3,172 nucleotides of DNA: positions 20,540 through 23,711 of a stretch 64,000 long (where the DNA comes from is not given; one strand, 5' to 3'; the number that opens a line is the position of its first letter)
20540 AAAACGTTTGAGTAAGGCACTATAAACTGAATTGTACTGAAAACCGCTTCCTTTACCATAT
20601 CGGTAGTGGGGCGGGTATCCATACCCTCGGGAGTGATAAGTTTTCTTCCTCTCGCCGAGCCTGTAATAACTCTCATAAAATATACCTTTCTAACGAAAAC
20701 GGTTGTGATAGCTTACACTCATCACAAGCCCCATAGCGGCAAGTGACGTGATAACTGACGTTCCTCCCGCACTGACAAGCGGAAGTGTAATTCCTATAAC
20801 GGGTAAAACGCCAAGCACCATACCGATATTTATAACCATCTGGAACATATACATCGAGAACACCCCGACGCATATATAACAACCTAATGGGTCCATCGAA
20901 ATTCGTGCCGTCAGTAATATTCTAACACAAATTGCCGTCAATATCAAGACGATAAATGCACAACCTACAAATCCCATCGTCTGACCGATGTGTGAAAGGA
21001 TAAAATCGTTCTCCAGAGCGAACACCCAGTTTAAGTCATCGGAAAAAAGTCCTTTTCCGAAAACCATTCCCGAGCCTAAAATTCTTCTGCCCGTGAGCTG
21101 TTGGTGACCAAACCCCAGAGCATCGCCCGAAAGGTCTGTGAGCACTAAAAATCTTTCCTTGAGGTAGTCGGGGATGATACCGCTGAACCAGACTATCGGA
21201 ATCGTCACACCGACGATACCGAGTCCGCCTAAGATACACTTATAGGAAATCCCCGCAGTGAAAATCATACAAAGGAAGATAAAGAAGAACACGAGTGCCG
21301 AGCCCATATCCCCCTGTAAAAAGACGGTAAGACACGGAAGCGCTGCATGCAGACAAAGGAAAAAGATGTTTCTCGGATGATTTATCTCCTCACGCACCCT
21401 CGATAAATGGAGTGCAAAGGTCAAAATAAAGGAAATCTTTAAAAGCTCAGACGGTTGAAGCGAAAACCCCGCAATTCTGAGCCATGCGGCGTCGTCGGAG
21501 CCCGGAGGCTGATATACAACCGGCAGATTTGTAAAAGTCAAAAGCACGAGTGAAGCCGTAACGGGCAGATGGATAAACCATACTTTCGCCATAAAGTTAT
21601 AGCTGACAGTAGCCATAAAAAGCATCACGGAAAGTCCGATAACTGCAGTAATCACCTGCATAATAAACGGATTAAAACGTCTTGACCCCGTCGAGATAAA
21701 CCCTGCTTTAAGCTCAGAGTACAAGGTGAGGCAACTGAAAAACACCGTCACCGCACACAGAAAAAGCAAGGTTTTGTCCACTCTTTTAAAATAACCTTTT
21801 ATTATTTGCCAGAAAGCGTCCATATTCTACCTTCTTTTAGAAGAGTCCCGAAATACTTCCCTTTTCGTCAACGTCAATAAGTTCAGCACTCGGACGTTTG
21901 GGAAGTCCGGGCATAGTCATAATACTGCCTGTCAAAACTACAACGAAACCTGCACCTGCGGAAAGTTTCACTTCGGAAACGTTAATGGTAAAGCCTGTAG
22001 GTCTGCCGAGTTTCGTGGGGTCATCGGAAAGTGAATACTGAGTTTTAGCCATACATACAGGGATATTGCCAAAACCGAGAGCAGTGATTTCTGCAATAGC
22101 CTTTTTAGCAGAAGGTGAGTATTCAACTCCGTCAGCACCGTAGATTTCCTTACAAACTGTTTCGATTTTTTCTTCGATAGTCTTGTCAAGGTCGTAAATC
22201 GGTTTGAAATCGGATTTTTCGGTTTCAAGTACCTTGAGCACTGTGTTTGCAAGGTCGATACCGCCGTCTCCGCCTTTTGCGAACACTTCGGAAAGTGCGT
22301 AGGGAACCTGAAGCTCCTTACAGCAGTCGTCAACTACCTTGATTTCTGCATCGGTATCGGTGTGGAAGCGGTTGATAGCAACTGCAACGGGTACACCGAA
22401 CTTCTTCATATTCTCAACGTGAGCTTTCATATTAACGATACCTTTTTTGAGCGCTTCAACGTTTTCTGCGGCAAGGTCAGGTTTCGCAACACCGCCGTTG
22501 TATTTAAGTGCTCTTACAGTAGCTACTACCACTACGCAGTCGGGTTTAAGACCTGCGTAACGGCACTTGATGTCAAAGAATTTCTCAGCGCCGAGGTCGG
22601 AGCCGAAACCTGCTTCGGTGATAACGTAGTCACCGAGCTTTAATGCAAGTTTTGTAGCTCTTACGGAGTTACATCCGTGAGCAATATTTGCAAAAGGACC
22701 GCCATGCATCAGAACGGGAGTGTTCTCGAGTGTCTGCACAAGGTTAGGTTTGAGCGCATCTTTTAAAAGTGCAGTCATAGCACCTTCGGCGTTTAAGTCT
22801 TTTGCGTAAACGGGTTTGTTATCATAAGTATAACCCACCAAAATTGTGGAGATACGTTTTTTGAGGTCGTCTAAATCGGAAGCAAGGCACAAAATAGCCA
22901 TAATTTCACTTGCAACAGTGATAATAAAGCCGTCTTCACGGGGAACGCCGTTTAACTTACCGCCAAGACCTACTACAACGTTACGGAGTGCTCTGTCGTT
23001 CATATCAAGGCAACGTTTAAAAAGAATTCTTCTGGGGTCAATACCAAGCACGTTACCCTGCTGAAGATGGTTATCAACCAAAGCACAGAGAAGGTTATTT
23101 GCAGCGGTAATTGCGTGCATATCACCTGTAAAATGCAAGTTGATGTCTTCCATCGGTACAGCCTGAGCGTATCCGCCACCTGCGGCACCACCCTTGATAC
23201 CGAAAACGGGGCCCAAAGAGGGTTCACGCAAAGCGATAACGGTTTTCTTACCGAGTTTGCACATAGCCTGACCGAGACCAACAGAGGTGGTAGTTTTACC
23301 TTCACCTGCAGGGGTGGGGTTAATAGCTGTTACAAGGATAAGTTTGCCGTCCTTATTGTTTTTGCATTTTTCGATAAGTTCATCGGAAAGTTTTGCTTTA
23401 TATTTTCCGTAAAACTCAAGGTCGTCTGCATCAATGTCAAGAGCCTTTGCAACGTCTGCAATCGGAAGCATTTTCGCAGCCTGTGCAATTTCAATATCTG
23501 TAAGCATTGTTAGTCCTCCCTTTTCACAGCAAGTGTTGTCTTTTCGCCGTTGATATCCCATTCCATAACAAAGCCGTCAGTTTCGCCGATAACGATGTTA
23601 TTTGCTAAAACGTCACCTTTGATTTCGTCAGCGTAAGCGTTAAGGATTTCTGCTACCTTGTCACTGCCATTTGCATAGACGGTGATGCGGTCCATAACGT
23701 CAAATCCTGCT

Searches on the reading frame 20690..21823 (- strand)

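Call 82: search_protein_families(library=pfam, proteins=[window:20690-21823:-], max_evalue=0.0001)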
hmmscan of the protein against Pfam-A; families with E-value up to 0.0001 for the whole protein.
window:20690-21823:- (377 aa): 1 family
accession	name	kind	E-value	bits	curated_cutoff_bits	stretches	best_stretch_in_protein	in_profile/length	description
PF01098.24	FTSW_RODA_SPOVE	-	2.9e-64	217.7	26.4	1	19-375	3-355/356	Cell cycle protein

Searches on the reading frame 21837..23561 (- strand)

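Call 82: search_protein_families(library=pfam, proteins=[window:21837-23561:-], max_evalue=0.0001)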
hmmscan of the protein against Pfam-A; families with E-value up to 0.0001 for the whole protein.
window:21837-23561:- (574 aa): 1 family
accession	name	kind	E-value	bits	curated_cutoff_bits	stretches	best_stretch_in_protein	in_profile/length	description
PF01268.25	FTHFS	-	9.4e-279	925.7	27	1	21-574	2-556/556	Formate--tetrahydrofolate ligase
